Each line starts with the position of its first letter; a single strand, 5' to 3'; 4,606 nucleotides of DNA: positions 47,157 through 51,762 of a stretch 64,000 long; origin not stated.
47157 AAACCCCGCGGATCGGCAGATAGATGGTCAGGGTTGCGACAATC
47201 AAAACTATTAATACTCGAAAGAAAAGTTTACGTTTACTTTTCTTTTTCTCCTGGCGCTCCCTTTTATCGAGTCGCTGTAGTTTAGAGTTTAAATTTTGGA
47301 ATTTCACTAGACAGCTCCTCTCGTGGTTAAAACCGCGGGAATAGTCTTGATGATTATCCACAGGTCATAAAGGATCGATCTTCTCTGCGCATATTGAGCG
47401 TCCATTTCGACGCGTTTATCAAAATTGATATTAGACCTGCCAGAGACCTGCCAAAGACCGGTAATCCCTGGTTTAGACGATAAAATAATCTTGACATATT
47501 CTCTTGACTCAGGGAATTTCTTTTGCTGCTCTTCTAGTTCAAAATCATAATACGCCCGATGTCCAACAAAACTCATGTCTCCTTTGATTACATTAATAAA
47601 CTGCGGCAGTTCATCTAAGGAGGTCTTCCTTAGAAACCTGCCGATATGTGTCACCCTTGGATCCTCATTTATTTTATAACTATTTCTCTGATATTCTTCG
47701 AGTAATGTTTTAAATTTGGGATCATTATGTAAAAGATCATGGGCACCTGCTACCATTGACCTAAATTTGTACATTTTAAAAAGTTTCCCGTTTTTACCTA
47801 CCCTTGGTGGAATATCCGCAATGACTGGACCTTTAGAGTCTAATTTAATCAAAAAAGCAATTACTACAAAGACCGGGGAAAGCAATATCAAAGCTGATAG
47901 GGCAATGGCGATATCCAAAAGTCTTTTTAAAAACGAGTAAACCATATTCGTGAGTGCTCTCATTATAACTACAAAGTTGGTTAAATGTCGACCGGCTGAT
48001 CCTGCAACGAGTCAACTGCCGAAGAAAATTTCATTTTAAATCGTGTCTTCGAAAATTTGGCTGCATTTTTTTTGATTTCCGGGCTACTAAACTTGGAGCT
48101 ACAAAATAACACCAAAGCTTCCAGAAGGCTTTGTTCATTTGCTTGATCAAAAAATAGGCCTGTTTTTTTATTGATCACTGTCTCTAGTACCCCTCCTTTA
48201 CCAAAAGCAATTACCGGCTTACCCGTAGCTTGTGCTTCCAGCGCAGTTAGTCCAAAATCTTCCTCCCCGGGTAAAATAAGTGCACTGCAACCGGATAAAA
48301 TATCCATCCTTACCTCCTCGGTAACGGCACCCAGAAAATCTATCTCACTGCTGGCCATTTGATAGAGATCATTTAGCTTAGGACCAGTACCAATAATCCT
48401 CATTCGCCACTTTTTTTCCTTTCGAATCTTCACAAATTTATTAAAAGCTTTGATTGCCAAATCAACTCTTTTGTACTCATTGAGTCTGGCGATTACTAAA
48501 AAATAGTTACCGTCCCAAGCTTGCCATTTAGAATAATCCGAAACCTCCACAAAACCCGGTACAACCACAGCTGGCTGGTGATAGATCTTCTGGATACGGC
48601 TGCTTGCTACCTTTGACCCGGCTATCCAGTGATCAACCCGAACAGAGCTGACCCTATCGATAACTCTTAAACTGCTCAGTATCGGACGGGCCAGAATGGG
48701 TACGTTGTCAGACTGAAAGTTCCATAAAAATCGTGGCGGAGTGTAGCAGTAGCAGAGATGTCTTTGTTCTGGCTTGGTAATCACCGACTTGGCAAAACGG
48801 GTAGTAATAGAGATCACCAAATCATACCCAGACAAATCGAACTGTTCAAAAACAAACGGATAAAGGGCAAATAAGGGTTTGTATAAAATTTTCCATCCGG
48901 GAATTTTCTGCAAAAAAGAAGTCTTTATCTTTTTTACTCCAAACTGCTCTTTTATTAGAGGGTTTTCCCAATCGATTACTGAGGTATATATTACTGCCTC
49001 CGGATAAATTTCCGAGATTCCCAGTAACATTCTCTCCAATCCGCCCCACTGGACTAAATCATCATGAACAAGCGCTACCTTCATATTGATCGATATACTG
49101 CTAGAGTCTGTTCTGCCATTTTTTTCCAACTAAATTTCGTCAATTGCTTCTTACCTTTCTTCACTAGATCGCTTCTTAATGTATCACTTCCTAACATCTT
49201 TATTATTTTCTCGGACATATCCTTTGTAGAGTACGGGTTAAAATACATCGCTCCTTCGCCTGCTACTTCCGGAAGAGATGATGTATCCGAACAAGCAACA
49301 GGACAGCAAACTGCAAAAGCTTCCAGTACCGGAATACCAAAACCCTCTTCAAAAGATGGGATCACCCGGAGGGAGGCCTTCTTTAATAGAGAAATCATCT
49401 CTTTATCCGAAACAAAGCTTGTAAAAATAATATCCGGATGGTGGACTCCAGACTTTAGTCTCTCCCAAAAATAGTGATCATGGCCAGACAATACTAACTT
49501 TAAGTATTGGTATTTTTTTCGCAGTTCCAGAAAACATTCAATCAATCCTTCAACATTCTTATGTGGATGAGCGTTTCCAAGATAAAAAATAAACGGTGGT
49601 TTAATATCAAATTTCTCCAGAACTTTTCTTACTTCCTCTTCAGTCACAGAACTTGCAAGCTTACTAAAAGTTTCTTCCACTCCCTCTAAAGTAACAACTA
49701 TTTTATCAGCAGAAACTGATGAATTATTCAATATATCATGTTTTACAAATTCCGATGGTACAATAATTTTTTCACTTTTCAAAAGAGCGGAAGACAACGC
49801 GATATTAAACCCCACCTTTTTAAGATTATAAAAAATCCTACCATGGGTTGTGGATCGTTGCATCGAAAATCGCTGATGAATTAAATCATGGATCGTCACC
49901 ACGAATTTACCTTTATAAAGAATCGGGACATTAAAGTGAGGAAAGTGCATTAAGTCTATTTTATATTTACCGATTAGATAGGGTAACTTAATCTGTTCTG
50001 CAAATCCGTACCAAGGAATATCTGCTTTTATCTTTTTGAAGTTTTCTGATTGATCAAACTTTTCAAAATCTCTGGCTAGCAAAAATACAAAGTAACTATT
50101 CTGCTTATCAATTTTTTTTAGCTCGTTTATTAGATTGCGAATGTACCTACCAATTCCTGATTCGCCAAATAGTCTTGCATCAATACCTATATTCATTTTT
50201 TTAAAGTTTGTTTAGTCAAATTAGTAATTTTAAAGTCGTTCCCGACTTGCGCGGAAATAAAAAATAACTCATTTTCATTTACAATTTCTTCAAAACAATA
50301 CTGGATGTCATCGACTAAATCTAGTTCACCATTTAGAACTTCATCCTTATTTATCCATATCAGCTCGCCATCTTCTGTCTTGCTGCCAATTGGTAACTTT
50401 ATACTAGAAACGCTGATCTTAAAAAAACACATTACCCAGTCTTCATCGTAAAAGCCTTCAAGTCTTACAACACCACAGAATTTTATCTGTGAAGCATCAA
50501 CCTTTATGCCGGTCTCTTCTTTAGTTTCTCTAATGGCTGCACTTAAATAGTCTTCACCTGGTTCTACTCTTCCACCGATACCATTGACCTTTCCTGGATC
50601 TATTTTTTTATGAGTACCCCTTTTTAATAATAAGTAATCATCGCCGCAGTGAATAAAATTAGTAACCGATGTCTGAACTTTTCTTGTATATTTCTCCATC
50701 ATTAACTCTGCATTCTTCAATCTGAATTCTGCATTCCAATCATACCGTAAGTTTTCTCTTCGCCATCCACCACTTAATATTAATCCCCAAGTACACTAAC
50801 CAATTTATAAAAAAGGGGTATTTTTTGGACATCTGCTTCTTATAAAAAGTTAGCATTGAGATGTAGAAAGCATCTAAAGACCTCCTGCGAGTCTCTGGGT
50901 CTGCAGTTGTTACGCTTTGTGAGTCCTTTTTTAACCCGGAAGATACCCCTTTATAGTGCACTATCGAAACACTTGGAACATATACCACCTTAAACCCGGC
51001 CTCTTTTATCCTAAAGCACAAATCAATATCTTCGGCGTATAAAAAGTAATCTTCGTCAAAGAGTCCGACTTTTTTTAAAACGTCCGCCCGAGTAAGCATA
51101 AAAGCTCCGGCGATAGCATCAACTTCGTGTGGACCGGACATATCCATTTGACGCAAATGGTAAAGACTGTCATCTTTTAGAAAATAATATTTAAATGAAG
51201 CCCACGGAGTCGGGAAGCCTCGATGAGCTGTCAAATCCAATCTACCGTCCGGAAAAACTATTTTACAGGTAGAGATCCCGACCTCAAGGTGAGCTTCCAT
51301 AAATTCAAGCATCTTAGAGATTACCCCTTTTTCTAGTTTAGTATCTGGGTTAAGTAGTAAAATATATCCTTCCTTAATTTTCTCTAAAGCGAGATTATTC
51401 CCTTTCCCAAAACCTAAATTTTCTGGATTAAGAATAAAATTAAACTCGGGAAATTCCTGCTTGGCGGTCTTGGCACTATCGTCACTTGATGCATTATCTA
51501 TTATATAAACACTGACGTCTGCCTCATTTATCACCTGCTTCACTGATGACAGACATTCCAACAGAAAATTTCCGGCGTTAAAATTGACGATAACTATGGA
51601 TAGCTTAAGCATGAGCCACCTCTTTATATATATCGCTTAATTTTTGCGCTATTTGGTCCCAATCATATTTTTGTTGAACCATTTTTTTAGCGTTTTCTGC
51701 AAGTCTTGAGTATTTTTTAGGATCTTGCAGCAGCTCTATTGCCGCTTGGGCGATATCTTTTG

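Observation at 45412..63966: More than 16 kb of contiguous glycosylation genes: 13 GT2/GT4 transferases, two GT-C enzymes, Wzy-like ligase, initiating PglC-type transferase, acetyltransferase, NUDIX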

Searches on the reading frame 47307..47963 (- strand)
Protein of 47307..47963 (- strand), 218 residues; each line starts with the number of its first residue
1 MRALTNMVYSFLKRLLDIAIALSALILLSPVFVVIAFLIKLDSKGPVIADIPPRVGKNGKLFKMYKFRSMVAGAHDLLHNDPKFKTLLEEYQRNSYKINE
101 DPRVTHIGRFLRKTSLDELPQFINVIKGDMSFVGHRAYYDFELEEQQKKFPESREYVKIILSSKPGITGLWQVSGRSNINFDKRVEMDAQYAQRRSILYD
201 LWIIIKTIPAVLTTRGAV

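Call 4: search_protein_families(library=pfam, proteins=[window:47307-47963:-], max_evalue=0.01)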
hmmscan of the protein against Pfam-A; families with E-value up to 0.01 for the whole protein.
window:47307-47963:- (218 aa): 1 family
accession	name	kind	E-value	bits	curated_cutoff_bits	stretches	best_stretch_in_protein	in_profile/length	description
PF02397.22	Bac_transf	-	7e-61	205.3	27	1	13-212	1-178/179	Bacterial sugar transferase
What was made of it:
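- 47307..47963 (-): Small monotopic polyprenyl-phosphate glycosyl-1-phosphate transferase (PglC-like) of 218 aa. It carries out the committed first step. Bac_transf, 205 bits, covering the whole protein (call 4).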

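Call 10: search_protein_families(library=ncbifam, proteins=[window:47307-47963:-], max_evalue=0.001)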
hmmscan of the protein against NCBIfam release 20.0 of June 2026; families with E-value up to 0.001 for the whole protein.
window:47307-47963:- (218 aa): 10 families
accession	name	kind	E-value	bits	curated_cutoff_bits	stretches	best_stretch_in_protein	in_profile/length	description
TIGR03025.1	EPS_sugtrans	subfamily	2.1e-74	251.3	295.55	1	7-217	252-444/445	exopolysaccharide biosynthesis polyprenyl glycosylphosphotransferase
TIGR03022.1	WbaP_sugtrans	subfamily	1.5e-73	248.7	403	1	4-217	250-455/456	undecaprenyl-phosphate galactose phosphotransferase WbaP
NF052601.1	undeca_RfbP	equivalog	1.4e-65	221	330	1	7-214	39-238/244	undecaprenyl-phosphate galactose phosphotransferase family protein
TIGR03023.1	WcaJ_sugtrans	equivalog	9.3e-61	206.5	410.75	1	8-217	258-452/453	undecaprenyl-phosphate glucose phosphotransferase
NF041877.1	EPS_EpsZ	equivalog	7.7e-55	186.3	800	1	12-217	265-458/459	exopolysaccharide biosynthesis polyisoprenyl-phosphate hexose-1-phosphate transferase EpsZ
NF011751.0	PRK15204.1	equivalog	6.2e-47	160.3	907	1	7-217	274-475/476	undecaprenyl-phosphate galactose phosphotransferase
NF007518.0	PRK10124.1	equivalog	8.6e-39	133.5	684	1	8-208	269-454/464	undecaprenyl-phosphate glucose phosphotransferase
TIGR03013.1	EpsB_2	subfamily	1.3e-37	130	393.35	1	8-217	250-442/443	TIGR03013 family XrtA/PEP-CTERM system glycosyltransferase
NF050817.1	PolSacchBiosHfsE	equivalog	1.1e-33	116.7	750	1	10-218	269-466/467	polysaccharide biosynthesis protein HfsE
NF045514.1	glycotran_HepC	equivalog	1.6e-26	92.9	140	1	6-137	110-211/220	heterocyst development glycosyltransferase HepC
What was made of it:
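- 47307..47963 (-): It matches only the C-terminal catalytic domain of the WbaP/WcaJ models (call 10).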

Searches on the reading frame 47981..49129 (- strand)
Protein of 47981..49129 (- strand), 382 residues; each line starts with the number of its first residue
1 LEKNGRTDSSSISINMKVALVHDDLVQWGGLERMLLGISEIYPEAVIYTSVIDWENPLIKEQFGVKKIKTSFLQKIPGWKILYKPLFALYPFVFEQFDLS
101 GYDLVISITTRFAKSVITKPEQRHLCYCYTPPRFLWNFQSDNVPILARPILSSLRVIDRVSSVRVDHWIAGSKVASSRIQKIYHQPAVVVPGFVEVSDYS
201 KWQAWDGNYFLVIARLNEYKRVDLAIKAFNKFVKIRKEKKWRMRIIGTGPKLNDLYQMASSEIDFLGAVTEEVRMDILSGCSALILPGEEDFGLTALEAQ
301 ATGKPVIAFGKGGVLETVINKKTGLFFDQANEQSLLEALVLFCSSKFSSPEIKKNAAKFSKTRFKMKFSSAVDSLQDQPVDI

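Call 4: search_protein_families(library=pfam, proteins=[window:47981-49129:-], max_evalue=0.01)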
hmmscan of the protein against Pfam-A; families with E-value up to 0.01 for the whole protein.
window:47981-49129:- (382 aa): 3 families
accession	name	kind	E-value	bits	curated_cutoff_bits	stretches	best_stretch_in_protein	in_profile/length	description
PF00534.26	Glycos_transf_1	-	6.5e-24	84.8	26.4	1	206-358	14-171/172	Glycosyl transferases group 1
PF13692.12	Glyco_trans_1_4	-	3e-22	79.9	27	1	209-340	3-137/142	Glycosyl transferases group 1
PF20706.3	GT4-conflict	-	3.8e-08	33.2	26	1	184-321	172-323/385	Family 4 Glycosyltransferase in conflict systems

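Call 10: search_protein_families(library=ncbifam, proteins=[window:47981-49129:-], max_evalue=0.001)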
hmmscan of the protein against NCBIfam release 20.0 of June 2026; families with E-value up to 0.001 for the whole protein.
window:47981-49129:- (382 aa): 26 families (the best 25 are shown)
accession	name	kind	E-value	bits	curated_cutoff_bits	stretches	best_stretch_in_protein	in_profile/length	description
TIGR03999.1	thiol_BshA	equivalog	2.1e-14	53.3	273.7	1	188-367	170-360/375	N-acetyl-alpha-D-glucosaminyl L-malate synthase BshA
TIGR03088.1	stp2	hypoth_equivalog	2e-13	50.1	409.05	1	209-367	196-360/374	TIGR03088 family PEP-CTERM/XrtA system glycosyltransferase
TIGR02095.1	glgA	subfamily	5.2e-11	41.9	328.45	1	209-341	296-437/477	glycogen/starch synthase, ADP-glucose type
TIGR03449.1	mycothiol_MshA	equivalog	2.3e-10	39.9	462.5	1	211-362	224-386/406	D-inositol-3-phosphate glycosyltransferase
NF041876.1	EPS_EpsE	equivalog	2.5e-09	36.9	400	1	198-369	205-385/389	exopolysaccharide biosynthesis GT4 family glycosyltransferase EpsE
NF046085.1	XrtY_assoc_Gly1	equivalog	1.2e-08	34.2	400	1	168-366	164-370/387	XrtY-associated glycosyltransferase XYAG1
TIGR04157.1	glyco_rSAM_CFB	subfamily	1.5e-08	34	400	1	209-370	229-395/406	TIGR04157 family glycosyltransferase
TIGR04063.1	stp3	hypoth_equivalog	5.5e-08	32.1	442.05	1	217-365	223-380/397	TIGR04063 family PEP-CTERM/XrtA system glycosyltransferase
NF001901.0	PRK00654.1-5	equivalog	3.4e-07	29.1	649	1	203-340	312-451/502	glycogen synthase GlgA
NF041010.1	glycosy_Agl16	equivalog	5.4e-07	28.8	575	1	156-359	125-331/352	glycosylation protein Agl16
NF047880.1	glyco_SdgA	exception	6.6e-07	28.3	800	1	203-354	311-465/488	serine-aspartate repeat adhesin O-glycosyltransferase SdgA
NF053787.1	GlcN_PG_synth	equivalog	9.7e-07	27.9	480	1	271-345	253-326/361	N-acetylglucosaminyl phosphatidylglycerol synthase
TIGR02472.1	sucr_P_syn_N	equivalog_domain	1.2e-06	27.6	576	1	290-346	351-407/439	sucrose-phosphate synthase, putative, glycosyltransferase domain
TIGR04047.1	MSMEG_0565_glyc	hypoth_equivalog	1.8e-06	27.3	259.85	1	259-348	255-344/373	MSMEG_0565 family glycosyltransferase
NF049988.1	MGlcDAGSynMgs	equivalog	2e-06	27.4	400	1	211-375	217-383/398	alpha-monoglucosyldiacylglycerol synthase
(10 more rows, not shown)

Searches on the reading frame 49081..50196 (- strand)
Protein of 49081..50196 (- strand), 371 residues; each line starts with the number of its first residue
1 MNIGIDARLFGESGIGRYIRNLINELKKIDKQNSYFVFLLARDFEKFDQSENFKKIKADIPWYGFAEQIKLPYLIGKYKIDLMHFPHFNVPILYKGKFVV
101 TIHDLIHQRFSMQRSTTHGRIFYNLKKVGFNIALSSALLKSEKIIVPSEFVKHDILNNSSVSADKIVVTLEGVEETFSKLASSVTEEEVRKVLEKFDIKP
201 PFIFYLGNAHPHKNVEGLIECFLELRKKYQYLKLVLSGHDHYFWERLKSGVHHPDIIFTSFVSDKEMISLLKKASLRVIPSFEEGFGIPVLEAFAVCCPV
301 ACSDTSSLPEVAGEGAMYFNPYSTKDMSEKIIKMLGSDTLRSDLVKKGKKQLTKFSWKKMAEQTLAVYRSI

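Call 4: search_protein_families(library=pfam, proteins=[window:49081-50196:-], max_evalue=0.01)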
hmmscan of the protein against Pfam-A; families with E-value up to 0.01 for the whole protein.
window:49081-50196:- (371 aa): 5 families
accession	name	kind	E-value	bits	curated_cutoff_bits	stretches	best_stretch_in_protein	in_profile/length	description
PF00534.26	Glycos_transf_1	-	4.6e-28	98.3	26.4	1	196-351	11-172/172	Glycosyl transferases group 1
PF13692.12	Glyco_trans_1_4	-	5.2e-21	75.8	27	1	201-335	2-140/142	Glycosyl transferases group 1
PF13439.12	Glyco_transf_4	-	4.8e-11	43.4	28.5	1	14-174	3-167/170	Glycosyltransferase Family 4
PF20706.3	GT4-conflict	-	1.5e-06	27.9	26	1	247-310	252-318/385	Family 4 Glycosyltransferase in conflict systems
PF13524.12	Glyco_trans_1_2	-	0.0011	19.4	25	1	230-365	13-143/144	Glycosyl transferase-like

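Call 10: search_protein_families(library=ncbifam, proteins=[window:49081-50196:-], max_evalue=0.001)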
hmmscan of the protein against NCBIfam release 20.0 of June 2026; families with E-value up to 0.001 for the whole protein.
window:49081-50196:- (371 aa): 24 families
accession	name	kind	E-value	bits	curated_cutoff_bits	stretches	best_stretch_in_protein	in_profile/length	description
TIGR04047.1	MSMEG_0565_glyc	hypoth_equivalog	1.2e-20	74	259.85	1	137-369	135-372/373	MSMEG_0565 family glycosyltransferase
TIGR04157.1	glyco_rSAM_CFB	subfamily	1.4e-18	67.1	400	1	138-367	167-405/406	TIGR04157 family glycosyltransferase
TIGR02149.1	glgA_Coryne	subfamily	1.5e-18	67.1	302.4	1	92-371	103-390/391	glycogen synthase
NF038295.1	EPS_HpsP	equivalog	3.5e-18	65.8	550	1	161-371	174-387/388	hormogonium polysaccharide biosynthesis glycosyltransferase HpsP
TIGR03999.1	thiol_BshA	equivalog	3.4e-16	59.1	273.7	1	60-370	65-372/375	N-acetyl-alpha-D-glucosaminyl L-malate synthase BshA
NF012028.0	PRK15484.1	subfamily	4e-12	45.9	618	1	138-363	137-370/380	lipopolysaccharide N-acetylglucosaminyltransferase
NF053787.1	GlcN_PG_synth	equivalog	5.7e-12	45.1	480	1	142-370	145-358/361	N-acetylglucosaminyl phosphatidylglycerol synthase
TIGR03449.1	mycothiol_MshA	equivalog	8.2e-12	44.7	462.5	1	256-370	286-402/406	D-inositol-3-phosphate glycosyltransferase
NF047684.1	TeichurnBiosyTuaC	equivalog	8.6e-11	41.4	550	1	175-370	197-388/391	teichuronic acid biosynthesis protein TuaC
NF053513.1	Gtran_IagA_BgsA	equivalog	9.4e-11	41.3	460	1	129-370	94-330/333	LTA glycolipid anchor biosynthesis glycosyltransferase, IagA/BgsA family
NF041010.1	glycosy_Agl16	equivalog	2.6e-10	39.7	575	1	117-370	110-350/352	glycosylation protein Agl16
NF038229.1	Glyco4_Geo_Pelo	equivalog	3e-10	39.6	400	1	134-371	103-336/338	GPMC system family 4 glycosyltransferase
NF046085.1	XrtY_assoc_Gly1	equivalog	4.2e-10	39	400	1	127-371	147-384/387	XrtY-associated glycosyltransferase XYAG1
TIGR03088.1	stp2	hypoth_equivalog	2.7e-09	36.6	409.05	1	159-370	155-372/374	TIGR03088 family PEP-CTERM/XrtA system glycosyltransferase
NF038298.1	EPS_HpsO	equivalog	3.8e-09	35.8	575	1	282-371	297-387/388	hormogonium polysaccharide biosynthesis glycosyltransferase HpsO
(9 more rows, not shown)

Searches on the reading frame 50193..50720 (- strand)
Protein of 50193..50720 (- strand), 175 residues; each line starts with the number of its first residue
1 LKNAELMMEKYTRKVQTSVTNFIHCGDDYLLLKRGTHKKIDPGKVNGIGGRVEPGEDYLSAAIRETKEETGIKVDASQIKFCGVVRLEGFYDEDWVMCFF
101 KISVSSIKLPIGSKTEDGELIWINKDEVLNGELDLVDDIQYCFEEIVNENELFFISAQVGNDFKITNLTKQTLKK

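Call 4: search_protein_families(library=pfam, proteins=[window:50193-50720:-], max_evalue=0.01)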
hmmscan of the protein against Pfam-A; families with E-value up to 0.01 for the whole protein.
window:50193-50720:- (175 aa): 1 family
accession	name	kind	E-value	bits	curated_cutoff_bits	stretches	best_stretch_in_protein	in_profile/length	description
PF00293.34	NUDIX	-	2.6e-15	57.1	21.1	1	22-131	9-121/134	NUDIX domain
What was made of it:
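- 50193..50720 (-): NUDIX hydrolase with an intact Nudix box, an insertion specific to this genome and not part of the conserved system. NUDIX, 57.1 bits (call 4).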

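Call 10: search_protein_families(library=ncbifam, proteins=[window:50193-50720:-], max_evalue=0.001)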
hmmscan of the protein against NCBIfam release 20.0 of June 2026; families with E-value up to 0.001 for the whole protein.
window:50193-50720:- (175 aa): 9 families
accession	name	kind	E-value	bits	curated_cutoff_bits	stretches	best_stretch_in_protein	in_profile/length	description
NF012016.0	PRK15472.1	equivalog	1.1e-06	28.4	95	1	16-134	4-128/141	nucleoside triphosphatase NudI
NF006530.0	PRK08999.1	equivalog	2.7e-06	26.7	245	1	21-79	11-69/315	Nudix family hydrolase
NF006961.0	PRK09438.1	equivalog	4.2e-06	26.3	103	1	13-82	5-71/151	dihydroneopterin triphosphate diphosphatase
TIGR02705.1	nudix_YtkD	equivalog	6.8e-06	25.7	154.4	1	49-107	51-106/156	RNA deprotection pyrophosphohydrolase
NF041652.1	Nud_hyd_Dein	equivalog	2.7e-05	24.4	200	1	30-97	28-94/152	Nudix hydrolase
NF007834.0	PRK10546.1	equivalog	0.00015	21.6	156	1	19-77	7-64/135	pyrimidine (deoxy)nucleoside triphosphate diphosphatase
NF001299.0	PRK00241.1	equivalog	0.00033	20.2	158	1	9-75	129-191/263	NAD(+) diphosphatase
NF011922.0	PRK15393.1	equivalog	0.00037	20.2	152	1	24-73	46-97/182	NUDIX hydrolase YfcD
TIGR00586.1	mutt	equivalog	0.00041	20.4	97.9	1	42-121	31-106/129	8-oxo-dGTP diphosphatase MutT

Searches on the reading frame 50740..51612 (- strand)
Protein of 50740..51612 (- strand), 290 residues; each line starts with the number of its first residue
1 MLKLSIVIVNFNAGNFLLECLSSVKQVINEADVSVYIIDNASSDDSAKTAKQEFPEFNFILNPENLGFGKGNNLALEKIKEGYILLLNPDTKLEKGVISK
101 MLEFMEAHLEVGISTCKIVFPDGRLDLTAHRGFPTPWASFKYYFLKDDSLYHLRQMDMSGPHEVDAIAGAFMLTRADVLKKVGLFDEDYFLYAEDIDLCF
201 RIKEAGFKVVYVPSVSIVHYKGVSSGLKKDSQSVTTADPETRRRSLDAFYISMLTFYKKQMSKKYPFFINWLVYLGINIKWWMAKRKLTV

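Call 4: search_protein_families(library=pfam, proteins=[window:50740-51612:-], max_evalue=0.01)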
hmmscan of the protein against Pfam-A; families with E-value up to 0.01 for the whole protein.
window:50740-51612:- (290 aa): 5 families
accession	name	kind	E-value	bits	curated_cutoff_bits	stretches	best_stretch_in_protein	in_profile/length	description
PF13641.12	Glyco_tranf_2_3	-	1.7e-20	74.4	27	1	4-223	3-215/230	Glycosyltransferase like family 2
PF00535.33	Glycos_transf_2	-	5.5e-19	69.1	23.3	1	5-153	1-148/168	Glycosyl transferase family 2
PF13632.12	Glyco_trans_2_3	-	2.7e-14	53.9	27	1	83-248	1-140/198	Glycosyl transferase family group 2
PF13712.12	Glyco_tranf_2_5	-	2.9e-07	30.9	27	1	75-222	48-192/210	Glycosyltransferase like family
PF13506.12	Glyco_transf_21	-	0.0014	18.6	21.7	1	75-215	25-150/174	Glycosyl transferase family 21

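Call 10: search_protein_families(library=ncbifam, proteins=[window:50740-51612:-], max_evalue=0.001)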
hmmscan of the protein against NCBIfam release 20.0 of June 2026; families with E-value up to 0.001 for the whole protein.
window:50740-51612:- (290 aa): 13 families
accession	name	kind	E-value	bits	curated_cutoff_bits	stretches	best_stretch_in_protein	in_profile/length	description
TIGR03111.1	glyc2_xrt_Gpos1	hypoth_equivalog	1.6e-13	50.3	363.95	1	4-220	51-266/439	TIGR03111 family XrtG-associated glycosyltransferase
TIGR01556.1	rhamnosyltran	subfamily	8e-13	48.2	200.55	1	18-225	7-206/281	rhamnosyltransferase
NF041875.1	EPS_EpsD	equivalog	1.5e-11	44.2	370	1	4-222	1-209/325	exopolysaccharide biosynthesis glycosyltransferase EpsD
TIGR03937.1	PgaC_IcaA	equivalog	1.9e-11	43.6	422.3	2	3-115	46-160/407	poly-beta-1,6-N-acetyl-D-glucosamine synthase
TIGR03965.1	mycofact_glyco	equivalog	2e-11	43.4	280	1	164-220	226-281/467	mycofactocin biosynthesis glycosyltransferase MftF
NF007482.0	PRK10073.1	equivalog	9.3e-09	34.7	423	1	3-117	7-123/334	glycosyltransferase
TIGR04283.1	glyco_like_mftF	equivalog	2.3e-08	33.9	182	1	4-211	1-177/221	TIGR04283 family arsenosugar biosynthesis glycosyltransferase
TIGR04242.1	nodulat_NodC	equivalog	2.3e-08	33.4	550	1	6-112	52-162/395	chitooligosaccharide synthase NodC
NF038299.1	EPS_HpsN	equivalog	6.5e-08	31.9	425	1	3-226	2-227/317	hormogonium polysaccharide biosynthesis glycosyltransferase HpsN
NF038302.1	EPS_HpsE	equivalog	4e-07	29.3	300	1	3-118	2-124/307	hormogonium polysaccharide biosynthesis glycosyltransferase HpsE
NF047683.1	TeichurnBiosyTuaG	equivalog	8.8e-07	28.8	400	1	4-108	8-114/252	teichuronic acid biosynthesis protein TuaG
TIGR04440.1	glyco_TIGR04440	domain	2.3e-06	27.5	70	1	4-122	2-123/215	TIGR00180 family glycosyltransferase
NF050050.1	ProtGlycPglI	equivalog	7.3e-06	25.6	500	1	2-117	2-120/306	GalNAc(5)-diNAcBac-PP-undecaprenol beta-1,3-glucosyltransferase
